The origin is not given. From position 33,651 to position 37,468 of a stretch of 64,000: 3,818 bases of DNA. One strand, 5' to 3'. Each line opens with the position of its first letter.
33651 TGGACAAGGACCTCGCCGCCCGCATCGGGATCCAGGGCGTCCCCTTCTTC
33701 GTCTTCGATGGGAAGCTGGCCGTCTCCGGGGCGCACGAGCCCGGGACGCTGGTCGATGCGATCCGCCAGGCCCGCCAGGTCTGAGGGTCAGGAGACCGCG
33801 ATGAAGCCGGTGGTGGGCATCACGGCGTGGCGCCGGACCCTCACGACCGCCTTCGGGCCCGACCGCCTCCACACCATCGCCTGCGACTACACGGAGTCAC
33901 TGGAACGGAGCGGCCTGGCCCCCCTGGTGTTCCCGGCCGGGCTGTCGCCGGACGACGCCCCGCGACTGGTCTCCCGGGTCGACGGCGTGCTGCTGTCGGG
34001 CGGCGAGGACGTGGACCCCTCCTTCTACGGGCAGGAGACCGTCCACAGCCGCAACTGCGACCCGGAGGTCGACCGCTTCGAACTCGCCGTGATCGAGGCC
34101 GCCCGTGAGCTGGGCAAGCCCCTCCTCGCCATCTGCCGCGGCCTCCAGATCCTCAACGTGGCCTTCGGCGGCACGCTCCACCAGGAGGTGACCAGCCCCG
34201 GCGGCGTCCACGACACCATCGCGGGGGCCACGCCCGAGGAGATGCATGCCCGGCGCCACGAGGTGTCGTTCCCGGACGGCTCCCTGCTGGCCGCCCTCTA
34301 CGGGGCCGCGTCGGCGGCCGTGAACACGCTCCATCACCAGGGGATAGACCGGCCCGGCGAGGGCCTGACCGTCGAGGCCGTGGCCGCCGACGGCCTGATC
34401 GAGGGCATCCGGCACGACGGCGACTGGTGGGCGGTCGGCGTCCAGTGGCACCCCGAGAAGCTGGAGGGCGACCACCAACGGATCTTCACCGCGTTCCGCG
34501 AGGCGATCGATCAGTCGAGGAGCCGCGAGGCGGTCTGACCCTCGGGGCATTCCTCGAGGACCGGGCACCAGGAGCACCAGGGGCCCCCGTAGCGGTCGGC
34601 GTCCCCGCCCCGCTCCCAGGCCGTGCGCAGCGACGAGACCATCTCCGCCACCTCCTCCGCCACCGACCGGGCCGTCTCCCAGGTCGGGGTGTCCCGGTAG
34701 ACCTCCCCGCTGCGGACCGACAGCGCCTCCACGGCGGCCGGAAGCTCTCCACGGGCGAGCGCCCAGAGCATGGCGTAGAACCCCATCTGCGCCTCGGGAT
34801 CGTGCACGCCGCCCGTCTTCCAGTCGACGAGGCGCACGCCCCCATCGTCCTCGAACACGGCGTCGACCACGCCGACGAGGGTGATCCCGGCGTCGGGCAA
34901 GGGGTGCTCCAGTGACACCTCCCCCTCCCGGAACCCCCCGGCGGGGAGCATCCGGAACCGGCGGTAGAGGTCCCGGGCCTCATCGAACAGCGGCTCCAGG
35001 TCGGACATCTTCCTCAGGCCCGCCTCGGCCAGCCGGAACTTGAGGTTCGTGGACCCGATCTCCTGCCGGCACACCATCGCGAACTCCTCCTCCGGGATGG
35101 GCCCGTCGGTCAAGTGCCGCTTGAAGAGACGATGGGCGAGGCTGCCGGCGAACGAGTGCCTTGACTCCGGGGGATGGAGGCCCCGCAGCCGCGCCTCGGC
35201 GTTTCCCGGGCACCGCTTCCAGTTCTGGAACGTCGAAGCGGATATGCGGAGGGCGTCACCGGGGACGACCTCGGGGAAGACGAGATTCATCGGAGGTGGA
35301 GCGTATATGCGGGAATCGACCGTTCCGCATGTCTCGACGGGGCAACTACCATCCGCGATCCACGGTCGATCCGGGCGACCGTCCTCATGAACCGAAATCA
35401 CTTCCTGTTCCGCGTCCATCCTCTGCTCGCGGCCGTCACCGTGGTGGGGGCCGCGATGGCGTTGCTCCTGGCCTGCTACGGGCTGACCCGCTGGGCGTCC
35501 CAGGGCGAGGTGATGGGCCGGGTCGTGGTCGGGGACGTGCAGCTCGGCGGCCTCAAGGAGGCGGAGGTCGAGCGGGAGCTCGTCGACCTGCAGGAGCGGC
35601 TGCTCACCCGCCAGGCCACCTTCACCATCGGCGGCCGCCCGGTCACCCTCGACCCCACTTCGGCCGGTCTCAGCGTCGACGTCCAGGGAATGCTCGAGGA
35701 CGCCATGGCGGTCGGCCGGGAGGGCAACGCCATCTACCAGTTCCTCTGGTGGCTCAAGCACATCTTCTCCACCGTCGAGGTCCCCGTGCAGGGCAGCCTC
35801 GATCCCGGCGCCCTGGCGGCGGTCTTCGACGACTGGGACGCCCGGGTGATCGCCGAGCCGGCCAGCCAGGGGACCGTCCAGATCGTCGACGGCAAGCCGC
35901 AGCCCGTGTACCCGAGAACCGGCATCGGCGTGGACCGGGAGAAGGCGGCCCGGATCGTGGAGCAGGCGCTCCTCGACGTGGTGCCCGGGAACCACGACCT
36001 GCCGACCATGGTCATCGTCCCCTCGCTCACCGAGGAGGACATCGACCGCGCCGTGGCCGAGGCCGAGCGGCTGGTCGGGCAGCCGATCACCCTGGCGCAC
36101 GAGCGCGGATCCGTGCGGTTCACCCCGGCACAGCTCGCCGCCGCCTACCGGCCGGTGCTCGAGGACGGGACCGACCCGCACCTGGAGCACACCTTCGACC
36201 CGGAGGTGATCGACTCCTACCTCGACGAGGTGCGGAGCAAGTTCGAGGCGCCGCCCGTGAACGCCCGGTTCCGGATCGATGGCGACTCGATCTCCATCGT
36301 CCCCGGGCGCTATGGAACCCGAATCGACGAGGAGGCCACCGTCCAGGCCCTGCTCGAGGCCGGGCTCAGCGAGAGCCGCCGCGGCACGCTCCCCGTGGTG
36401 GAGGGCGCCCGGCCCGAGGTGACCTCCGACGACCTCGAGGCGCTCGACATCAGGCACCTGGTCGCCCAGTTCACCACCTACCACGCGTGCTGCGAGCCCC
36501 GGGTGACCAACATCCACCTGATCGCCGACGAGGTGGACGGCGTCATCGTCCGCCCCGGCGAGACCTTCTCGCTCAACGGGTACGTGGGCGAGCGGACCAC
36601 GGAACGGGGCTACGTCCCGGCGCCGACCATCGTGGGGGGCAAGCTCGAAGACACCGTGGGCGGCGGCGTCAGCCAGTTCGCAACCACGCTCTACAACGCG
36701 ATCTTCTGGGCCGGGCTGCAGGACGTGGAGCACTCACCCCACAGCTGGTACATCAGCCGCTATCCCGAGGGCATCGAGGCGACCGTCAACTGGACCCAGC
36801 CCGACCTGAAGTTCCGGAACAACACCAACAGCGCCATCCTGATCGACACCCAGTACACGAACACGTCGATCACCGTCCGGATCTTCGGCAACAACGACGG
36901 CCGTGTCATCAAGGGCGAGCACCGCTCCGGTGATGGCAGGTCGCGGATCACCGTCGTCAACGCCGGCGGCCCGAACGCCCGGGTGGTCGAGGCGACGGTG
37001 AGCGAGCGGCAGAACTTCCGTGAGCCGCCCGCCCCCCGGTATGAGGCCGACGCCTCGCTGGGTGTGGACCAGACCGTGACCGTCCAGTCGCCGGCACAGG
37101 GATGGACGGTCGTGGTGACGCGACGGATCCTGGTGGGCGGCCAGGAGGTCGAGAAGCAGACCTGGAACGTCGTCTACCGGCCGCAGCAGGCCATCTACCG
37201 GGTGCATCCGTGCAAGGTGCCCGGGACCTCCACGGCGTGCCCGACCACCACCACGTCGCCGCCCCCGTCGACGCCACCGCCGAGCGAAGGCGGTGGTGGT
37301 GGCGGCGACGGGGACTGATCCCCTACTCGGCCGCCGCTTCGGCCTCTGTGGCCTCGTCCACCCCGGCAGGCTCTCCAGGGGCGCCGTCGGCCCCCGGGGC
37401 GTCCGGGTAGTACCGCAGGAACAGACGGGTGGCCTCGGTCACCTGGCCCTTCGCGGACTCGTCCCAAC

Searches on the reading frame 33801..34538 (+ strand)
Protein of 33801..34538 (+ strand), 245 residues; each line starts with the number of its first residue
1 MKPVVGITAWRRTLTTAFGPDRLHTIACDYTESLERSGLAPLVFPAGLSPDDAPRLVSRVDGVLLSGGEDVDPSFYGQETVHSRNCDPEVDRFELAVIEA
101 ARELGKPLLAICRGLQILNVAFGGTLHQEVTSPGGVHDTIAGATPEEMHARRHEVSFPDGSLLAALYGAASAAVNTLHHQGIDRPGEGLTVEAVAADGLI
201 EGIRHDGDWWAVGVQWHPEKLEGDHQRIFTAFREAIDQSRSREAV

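Call 20: search_protein_families(library=pfam, proteins=[window:33801-34538:+], max_evalue=0.001)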
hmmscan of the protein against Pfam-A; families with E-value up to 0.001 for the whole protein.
window:33801-34538:+ (245 aa): 2 families
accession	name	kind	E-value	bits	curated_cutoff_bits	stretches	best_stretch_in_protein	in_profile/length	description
PF07722.19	Peptidase_C26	-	6.4e-63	212.9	20.5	1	3-219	1-219/219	Peptidase C26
PF00117.34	GATase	-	4.6e-15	56.2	22.8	1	93-227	60-181/190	Glutamine amidotransferase class-I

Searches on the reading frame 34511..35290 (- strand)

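Call 20: search_protein_families(library=pfam, proteins=[window:34511-35290:-], max_evalue=0.001)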
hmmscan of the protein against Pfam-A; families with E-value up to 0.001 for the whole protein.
window:34511-35290:- (259 aa): 2 families
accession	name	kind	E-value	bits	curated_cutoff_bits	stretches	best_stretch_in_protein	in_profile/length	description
PF12705.13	PDDEXK_1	-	5.8e-18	66.2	22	1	15-249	1-247/247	PD-(D/E)XK nuclease superfamily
PF10926.14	DUF2800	-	0.00013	21.7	21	1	16-250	4-234/368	Protein of unknown function (DUF2800)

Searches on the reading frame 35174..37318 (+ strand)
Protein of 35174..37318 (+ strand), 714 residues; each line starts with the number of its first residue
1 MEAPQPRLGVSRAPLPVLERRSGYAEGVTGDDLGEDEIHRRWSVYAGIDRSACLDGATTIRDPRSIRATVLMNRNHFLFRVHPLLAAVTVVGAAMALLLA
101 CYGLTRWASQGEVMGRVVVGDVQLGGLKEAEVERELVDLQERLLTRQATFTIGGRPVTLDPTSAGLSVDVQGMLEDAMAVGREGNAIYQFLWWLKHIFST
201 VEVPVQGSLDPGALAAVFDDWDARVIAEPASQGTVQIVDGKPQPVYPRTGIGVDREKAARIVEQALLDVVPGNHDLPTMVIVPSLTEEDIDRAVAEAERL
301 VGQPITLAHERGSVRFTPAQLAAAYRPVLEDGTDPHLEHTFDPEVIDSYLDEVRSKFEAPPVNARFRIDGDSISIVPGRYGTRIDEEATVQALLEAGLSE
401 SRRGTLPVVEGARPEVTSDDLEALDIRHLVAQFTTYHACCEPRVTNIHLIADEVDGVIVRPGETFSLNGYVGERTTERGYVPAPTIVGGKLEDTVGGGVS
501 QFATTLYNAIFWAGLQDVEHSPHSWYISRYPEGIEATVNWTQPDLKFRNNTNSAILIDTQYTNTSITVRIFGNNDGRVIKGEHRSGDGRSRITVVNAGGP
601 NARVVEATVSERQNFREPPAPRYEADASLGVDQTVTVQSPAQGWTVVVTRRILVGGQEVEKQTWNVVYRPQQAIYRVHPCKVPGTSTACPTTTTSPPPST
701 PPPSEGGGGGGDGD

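Call 20: search_protein_families(library=pfam, proteins=[window:35174-37318:+], max_evalue=0.001)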
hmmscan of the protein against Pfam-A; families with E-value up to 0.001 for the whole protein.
window:35174-37318:+ (714 aa): 3 families
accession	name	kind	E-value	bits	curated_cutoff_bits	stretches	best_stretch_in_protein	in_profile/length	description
PF04294.18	VanW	-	3.2e-48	162.9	27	1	443-571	2-130/130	VanW like protein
PF12229.13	PG_binding_4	-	8.9e-20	71.4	22.1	2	335-396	46-107/117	Putative peptidoglycan binding domain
PF07501.17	G5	-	8.4e-05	23.2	23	1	618-677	11-72/75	G5 domain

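Call 44: find_related_loci(query=A6, collection=genome_contigs, flank=10000)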
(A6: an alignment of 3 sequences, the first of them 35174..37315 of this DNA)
Query A6 (714 aa) in genome_contigs; peptide patterns used: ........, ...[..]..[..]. (x = any residue, [..] = any of these).
93 stretches matched a pattern; 15 encode a relative of the query (tblastn E <= 1e-3); 15 distinct loci.
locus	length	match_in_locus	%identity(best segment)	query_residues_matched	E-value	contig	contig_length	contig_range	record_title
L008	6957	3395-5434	63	5-684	0e+0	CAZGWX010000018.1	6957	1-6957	MAG TPA_asm: uncultured Acidimicrobiaceae bacterium isolate binchicken_co31_406 genome assembly, contig: k141_262153, wh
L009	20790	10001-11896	58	59-690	0e+0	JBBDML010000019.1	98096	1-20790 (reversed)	MAG: Acidimicrobiia bacterium isolate LejiaB_65_21 Lejia_B_286_length_98096_cov_12, whole genome shotgun sequence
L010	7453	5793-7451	64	1-550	0e+0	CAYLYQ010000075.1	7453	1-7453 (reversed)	MAG TPA_asm: uncultured Acidimicrobiaceae bacterium isolate binchicken_co286_61 genome assembly, contig: NODE_10879_leng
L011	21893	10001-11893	53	59-689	0e+0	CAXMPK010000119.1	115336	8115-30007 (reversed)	MAG: uncultured Acidimicrobiia bacterium isolate 07C-BC-St04_bin.15.orig genome assembly, contig: k141_1707975, whole ge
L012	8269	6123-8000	53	64-686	0e+0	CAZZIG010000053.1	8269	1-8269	MAG TPA_asm: uncultured Acidimicrobiaceae bacterium isolate binchicken_co31_359 genome assembly, contig: k141_4297464, w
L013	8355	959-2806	53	74-689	0e+0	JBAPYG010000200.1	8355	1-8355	MAG: Acidimicrobiia bacterium isolate MFD00166_ilm_asm_bin5 k127_128481, whole genome shotgun sequence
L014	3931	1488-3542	50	1-684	0e+0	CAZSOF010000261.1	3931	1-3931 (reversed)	MAG TPA_asm: uncultured Acidimicrobiaceae bacterium isolate SRP321284_co1_142 genome assembly, contig: NODE_35684_length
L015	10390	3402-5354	50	46-689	0e+0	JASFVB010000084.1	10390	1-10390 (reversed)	MAG: Acidimicrobiia bacterium isolate D1105M12metaG_Bin_69 D1105M12metaG_FD_scaffold_583_c1, whole genome shotgun sequen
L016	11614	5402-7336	53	63-700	0e+0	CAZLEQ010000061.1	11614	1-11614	MAG TPA_asm: uncultured Acidimicrobiaceae bacterium isolate SRP217488_co1_183 genome assembly, contig: NODE_4297_length_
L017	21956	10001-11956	50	41-689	0e+0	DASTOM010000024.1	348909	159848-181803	MAG TPA_asm: Acidimicrobiia bacterium isolate SMAG_U2170 k141_1088912, whole genome shotgun sequence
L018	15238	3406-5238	53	74-684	0e+0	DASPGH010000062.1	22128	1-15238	MAG TPA_asm: Acidimicrobiia bacterium isolate SMAG_U16446 k141_866248, whole genome shotgun sequence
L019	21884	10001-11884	51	56-682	0e+0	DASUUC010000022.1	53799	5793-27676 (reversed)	MAG TPA_asm: Acidimicrobiia bacterium isolate SMAG_U1779 k141_533611, whole genome shotgun sequence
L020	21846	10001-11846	57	74-690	0e+0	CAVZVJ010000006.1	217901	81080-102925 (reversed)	MAG: uncultured Acidobacteriota bacterium isolate MFD02242.bin.2.306 genome assembly, contig: contig_20657, whole genome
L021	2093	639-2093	47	28-508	1e-145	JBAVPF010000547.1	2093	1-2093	MAG: Acidimicrobiia bacterium isolate MFD02586_ilm_asm_bin11 k127_87658, whole genome shotgun sequence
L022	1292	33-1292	51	75-494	8e-147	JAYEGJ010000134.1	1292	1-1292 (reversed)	MAG: Actinomycetota bacterium isolate MAG249 MAG249_134, whole genome shotgun sequence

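Call 50: search_protein_families(library=pfam, proteins=[L019:3545-5290:+, L019:5287-7014:+, L017:5326-7071:+, L009:3494-4873:+, L011:4312-5700:+, L020:3192-4694:+, L019:202-1635:+, L009:5283-6554:-, L011:5762-7102:-], max_evalue=0.001)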
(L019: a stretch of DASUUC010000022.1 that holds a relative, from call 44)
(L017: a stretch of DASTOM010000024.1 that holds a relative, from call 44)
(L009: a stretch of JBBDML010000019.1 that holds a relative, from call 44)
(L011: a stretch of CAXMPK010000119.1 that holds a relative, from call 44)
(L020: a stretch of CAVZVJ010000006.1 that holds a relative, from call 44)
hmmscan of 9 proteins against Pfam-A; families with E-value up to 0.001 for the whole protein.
L019:3545-5290:+ (581 aa): 0 families

L019:5287-7014:+ (575 aa): 0 families

L017:5326-7071:+ (581 aa): 0 families

L009:3494-4873:+ (459 aa): 3 families
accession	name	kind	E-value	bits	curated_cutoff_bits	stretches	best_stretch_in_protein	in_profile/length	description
PF00282.25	Pyridoxal_deC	-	1.4e-48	166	27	1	56-380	16-354/375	Pyridoxal-dependent decarboxylase conserved domain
PF00266.25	Aminotran_5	-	0.00012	21.7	21.5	1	142-307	67-216/371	Aminotransferase class-V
PF01212.27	Beta_elim_lyase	-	0.0003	20.6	27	1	141-307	52-214/288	Beta-eliminating lyase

L011:4312-5700:+ (462 aa): 3 families
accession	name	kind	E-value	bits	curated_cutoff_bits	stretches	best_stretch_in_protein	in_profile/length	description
PF00282.25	Pyridoxal_deC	-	9.2e-48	163.3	27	1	54-383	11-354/375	Pyridoxal-dependent decarboxylase conserved domain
PF00266.25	Aminotran_5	-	3e-05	23.6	21.5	1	164-310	81-216/371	Aminotransferase class-V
PF05889.19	SepSecS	-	0.0005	19.3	21.1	1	171-314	103-243/389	O-phosphoseryl-tRNA(Sec) selenium transferase, SepSecS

L020:3192-4694:+ (500 aa): 5 families
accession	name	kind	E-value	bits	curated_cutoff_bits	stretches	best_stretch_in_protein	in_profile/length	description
PF00282.25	Pyridoxal_deC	-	3.7e-53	181.1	27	1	87-432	16-375/375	Pyridoxal-dependent decarboxylase conserved domain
PF00266.25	Aminotran_5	-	1.2e-06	28.2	21.5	1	206-338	96-216/371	Aminotransferase class-V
PF05889.19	SepSecS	-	4e-06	26.2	21.1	1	207-341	110-242/389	O-phosphoseryl-tRNA(Sec) selenium transferase, SepSecS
PF01212.27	Beta_elim_lyase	-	9.7e-05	22.3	27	1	208-338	81-214/288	Beta-eliminating lyase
PF00155.27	Aminotran_1_2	-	0.00093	18.9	19.7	0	201-298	94-193/361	Aminotransferase class I and II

L019:202-1635:+ (477 aa): 2 families
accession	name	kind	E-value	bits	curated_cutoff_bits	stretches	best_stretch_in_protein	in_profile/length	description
PF00282.25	Pyridoxal_deC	-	1e-50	173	27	1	100-418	43-374/375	Pyridoxal-dependent decarboxylase conserved domain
PF00266.25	Aminotran_5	-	1.6e-08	34.4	21.5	1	184-419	86-317/371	Aminotransferase class-V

L009:5283-6554:- (423 aa): 1 family
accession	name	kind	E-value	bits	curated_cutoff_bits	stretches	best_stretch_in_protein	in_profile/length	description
PF00067.27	p450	-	7.1e-27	94.7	22.8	1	51-388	45-429/462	Cytochrome P450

L011:5762-7102:- (446 aa): 1 family
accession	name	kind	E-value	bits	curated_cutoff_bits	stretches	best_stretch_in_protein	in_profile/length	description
PF00067.27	p450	-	1.4e-27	97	22.8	2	325-417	329-431/462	Cytochrome P450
